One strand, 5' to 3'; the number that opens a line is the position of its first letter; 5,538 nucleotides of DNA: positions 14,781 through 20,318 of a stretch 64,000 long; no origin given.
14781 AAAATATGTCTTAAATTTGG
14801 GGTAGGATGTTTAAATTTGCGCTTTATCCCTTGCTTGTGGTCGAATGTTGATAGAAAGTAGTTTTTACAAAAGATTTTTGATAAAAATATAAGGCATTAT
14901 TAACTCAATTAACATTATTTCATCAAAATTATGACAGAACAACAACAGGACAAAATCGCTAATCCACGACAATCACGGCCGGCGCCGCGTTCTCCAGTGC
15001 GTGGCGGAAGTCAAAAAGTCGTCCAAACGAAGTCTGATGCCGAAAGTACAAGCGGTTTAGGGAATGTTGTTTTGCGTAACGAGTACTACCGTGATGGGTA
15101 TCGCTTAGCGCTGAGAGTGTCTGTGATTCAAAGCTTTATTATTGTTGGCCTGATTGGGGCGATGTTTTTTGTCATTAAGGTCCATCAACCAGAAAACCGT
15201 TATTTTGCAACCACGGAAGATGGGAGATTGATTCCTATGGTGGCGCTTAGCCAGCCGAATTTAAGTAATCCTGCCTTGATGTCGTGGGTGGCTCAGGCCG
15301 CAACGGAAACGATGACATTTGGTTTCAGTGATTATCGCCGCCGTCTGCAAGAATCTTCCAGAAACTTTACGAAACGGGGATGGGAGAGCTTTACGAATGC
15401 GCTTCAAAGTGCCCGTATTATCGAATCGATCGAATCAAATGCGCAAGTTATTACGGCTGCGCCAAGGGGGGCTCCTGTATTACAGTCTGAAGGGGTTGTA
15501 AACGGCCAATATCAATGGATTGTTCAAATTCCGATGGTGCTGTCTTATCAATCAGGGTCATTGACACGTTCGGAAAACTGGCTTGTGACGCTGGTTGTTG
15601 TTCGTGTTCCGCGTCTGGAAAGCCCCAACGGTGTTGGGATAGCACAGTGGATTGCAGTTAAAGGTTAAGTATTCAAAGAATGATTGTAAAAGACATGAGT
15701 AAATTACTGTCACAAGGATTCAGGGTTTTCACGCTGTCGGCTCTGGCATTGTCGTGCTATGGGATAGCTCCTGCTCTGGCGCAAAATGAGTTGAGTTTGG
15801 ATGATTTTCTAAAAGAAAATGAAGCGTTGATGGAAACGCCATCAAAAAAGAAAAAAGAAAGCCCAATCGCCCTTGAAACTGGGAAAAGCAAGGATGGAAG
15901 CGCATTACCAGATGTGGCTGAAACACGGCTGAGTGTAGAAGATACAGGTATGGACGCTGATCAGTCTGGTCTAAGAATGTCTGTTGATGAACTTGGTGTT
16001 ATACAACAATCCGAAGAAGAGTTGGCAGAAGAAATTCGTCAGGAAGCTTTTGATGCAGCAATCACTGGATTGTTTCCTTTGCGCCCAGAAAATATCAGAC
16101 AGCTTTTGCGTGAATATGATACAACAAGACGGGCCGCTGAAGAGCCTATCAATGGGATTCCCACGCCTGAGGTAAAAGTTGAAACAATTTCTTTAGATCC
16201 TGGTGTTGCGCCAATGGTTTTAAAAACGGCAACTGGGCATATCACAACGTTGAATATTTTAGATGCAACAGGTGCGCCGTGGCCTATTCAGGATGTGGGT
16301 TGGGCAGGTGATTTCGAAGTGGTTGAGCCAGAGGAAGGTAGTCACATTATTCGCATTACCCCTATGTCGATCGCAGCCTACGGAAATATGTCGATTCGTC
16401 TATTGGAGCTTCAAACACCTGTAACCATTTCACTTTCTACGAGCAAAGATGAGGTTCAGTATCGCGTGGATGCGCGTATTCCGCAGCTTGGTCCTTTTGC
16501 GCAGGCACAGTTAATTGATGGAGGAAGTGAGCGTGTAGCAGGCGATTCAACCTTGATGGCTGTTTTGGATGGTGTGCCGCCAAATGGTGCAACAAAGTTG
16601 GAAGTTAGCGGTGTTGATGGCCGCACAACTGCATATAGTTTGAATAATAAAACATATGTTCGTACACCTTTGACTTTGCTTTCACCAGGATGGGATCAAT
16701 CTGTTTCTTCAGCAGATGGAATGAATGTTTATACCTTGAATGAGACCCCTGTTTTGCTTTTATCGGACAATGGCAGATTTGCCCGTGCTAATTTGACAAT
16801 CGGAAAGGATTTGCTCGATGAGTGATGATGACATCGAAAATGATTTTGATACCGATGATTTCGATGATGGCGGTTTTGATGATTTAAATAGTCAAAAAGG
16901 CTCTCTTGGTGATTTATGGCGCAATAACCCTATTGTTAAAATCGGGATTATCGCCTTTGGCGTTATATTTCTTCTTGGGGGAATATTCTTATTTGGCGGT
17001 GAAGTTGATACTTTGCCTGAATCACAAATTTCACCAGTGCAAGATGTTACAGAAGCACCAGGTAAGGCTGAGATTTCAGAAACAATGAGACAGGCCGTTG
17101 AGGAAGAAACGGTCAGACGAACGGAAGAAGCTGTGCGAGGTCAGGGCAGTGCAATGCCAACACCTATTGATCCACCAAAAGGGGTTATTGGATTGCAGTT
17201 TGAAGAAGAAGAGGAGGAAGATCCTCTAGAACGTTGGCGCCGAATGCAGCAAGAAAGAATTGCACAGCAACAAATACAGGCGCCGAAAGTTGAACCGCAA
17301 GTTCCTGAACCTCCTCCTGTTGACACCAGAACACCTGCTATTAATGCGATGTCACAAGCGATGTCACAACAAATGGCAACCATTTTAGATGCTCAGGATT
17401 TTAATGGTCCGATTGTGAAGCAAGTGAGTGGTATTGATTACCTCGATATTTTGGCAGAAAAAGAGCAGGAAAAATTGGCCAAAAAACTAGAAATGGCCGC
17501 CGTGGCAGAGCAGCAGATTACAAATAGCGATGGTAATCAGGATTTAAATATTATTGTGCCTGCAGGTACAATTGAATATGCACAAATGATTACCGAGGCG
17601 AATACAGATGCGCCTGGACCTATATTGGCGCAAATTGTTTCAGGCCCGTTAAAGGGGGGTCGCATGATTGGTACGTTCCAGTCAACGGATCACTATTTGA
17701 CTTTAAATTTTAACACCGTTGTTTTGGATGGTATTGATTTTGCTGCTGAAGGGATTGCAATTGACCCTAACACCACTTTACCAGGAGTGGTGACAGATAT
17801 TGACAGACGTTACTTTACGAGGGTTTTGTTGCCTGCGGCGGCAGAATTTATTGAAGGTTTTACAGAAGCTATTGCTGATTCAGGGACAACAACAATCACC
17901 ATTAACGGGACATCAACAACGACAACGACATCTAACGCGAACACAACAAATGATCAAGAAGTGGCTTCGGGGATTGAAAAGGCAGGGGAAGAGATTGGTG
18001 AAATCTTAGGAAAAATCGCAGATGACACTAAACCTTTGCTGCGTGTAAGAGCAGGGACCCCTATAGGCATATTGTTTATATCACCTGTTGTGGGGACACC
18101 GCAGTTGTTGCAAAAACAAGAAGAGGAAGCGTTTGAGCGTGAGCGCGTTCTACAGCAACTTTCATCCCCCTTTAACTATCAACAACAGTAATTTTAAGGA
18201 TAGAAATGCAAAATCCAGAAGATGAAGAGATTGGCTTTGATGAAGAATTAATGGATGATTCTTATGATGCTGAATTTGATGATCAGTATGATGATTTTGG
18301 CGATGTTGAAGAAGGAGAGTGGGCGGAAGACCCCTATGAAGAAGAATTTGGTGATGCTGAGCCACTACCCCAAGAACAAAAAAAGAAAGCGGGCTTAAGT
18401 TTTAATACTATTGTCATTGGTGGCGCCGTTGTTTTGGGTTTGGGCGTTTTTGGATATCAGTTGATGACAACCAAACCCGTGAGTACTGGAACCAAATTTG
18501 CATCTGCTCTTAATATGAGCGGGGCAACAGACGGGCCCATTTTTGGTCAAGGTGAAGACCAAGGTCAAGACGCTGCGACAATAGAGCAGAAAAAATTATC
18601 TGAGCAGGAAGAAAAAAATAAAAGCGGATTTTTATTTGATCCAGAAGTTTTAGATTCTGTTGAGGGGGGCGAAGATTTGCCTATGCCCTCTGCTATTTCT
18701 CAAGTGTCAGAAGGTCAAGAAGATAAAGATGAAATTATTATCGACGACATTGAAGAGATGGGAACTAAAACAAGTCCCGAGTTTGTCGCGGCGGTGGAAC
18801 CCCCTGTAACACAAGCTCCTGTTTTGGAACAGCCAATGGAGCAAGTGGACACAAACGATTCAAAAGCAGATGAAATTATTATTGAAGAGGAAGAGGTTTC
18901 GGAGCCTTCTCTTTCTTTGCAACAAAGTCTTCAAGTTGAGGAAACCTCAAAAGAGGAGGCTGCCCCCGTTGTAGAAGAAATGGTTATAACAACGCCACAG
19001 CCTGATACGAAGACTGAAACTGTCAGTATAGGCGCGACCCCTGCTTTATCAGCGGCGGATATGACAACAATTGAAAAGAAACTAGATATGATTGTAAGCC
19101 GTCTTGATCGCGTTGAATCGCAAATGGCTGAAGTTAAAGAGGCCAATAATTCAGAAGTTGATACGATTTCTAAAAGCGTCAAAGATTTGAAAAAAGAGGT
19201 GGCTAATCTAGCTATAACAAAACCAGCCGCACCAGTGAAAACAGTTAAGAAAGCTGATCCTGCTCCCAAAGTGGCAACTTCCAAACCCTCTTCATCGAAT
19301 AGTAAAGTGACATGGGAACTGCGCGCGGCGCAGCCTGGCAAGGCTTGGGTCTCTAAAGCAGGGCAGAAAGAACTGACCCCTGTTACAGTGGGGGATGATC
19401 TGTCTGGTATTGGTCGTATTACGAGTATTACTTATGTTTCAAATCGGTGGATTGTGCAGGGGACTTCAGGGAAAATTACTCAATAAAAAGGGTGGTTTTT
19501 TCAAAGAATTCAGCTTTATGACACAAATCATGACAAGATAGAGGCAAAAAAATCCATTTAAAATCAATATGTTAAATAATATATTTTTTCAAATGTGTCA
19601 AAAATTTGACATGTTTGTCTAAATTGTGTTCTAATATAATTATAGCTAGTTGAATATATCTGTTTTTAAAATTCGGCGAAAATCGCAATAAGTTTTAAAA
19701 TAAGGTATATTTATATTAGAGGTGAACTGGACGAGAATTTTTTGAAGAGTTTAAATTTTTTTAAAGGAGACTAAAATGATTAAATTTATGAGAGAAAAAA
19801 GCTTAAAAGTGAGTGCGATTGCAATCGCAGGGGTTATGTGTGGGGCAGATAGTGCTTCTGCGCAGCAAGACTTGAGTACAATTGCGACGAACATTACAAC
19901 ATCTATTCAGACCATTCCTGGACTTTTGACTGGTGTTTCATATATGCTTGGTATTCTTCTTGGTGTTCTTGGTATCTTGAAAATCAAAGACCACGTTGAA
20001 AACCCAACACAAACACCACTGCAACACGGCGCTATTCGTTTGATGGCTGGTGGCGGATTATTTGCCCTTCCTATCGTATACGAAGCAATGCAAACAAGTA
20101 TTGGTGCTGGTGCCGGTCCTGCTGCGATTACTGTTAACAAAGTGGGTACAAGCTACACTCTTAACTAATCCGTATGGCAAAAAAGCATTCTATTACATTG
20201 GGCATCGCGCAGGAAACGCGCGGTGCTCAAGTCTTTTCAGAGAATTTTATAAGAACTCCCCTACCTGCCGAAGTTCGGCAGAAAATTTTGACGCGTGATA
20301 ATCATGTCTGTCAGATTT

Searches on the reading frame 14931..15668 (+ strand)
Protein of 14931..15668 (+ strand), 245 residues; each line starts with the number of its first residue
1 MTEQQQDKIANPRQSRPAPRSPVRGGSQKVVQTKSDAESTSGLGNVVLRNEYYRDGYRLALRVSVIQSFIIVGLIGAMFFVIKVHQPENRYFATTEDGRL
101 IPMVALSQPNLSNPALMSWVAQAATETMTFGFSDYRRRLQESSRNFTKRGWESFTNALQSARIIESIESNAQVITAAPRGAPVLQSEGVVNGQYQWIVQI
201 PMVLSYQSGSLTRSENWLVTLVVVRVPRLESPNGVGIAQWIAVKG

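Call 9: search_protein_families(library=pfam, proteins=[window:14931-15668:+], max_evalue=0.01)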
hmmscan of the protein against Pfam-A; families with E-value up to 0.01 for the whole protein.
window:14931-15668:+ (245 aa): 2 families
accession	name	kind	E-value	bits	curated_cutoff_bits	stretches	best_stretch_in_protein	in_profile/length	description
PF11393.14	T4BSS_DotI_IcmL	-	1.7e-66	223.6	27.7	1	66-243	2-179/180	Type-IV b secretion system, inner-membrane complex component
PF17870.6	Insulin_TMD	-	0.0091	16.5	33.4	0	63-88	20-45/47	Insulin receptor trans-membrane segment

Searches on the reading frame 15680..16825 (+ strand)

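Call 9: search_protein_families(library=pfam, proteins=[window:15680-16825:+], max_evalue=0.01)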
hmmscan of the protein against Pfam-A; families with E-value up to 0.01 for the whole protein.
window:15680-16825:+ (381 aa): 1 family
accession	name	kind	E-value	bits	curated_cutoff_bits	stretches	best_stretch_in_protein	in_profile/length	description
PF12293.13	T4BSS_DotH_IcmK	-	7.5e-82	274.4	25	1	133-369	1-237/238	Putative outer membrane core complex of type IVb secretion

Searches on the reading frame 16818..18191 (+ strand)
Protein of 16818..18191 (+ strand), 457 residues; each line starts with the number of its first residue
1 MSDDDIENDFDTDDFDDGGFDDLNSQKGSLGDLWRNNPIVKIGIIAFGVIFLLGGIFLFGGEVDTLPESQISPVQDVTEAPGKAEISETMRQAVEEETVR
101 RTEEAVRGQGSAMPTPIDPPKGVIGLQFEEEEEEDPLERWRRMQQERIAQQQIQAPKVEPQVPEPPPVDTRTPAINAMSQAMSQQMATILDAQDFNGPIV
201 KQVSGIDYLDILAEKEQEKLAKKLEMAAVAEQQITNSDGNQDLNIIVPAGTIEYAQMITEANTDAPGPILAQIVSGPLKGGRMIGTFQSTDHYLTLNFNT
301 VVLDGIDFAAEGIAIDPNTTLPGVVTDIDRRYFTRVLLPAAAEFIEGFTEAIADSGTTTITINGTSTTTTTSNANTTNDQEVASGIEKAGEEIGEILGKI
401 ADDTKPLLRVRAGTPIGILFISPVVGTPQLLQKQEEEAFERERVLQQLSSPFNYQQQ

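Call 9: search_protein_families(library=pfam, proteins=[window:16818-18191:+], max_evalue=0.01)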
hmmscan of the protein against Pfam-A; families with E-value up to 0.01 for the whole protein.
window:16818-18191:+ (457 aa): 1 family
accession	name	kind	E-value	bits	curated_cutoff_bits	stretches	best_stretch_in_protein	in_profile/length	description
PF03743.19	TrbI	-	4e-08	33.8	35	1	247-420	2-182/188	Bacterial conjugation TrbI-like protein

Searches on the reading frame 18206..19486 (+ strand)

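Call 9: search_protein_families(library=pfam, proteins=[window:18206-19486:+], max_evalue=0.01)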
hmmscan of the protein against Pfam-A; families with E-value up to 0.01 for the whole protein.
window:18206-19486:+ (426 aa): 0 families

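Call 76: search_protein_families(library=ncbifam, proteins=[window:18206-19486:+], max_evalue=0.01)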
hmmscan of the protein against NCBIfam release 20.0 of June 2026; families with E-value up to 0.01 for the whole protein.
window:18206-19486:+ (426 aa): 1 family
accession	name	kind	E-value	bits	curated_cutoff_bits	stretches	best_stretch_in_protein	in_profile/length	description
NF038218.1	IcmG_DotF_IVB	equivalog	4.4e-06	26.5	200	1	246-424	78-258/266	type IVB secretion system protein IcmG/DotF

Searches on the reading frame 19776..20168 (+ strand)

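Call 9: search_protein_families(library=pfam, proteins=[window:19776-20168:+], max_evalue=0.01)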
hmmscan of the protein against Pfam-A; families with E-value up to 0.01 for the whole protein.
window:19776-20168:+ (130 aa): 1 family
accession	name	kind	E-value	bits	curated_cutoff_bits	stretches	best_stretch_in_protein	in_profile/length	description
PF20535.3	DUF6750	-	8.6e-05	22.9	27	1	5-112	19-123/128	Family of unknown function (DUF6750)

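Call 76: search_protein_families(library=ncbifam, proteins=[window:19776-20168:+], max_evalue=0.01)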
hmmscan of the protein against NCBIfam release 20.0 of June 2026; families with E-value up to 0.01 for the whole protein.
window:19776-20168:+ (130 aa): 0 families
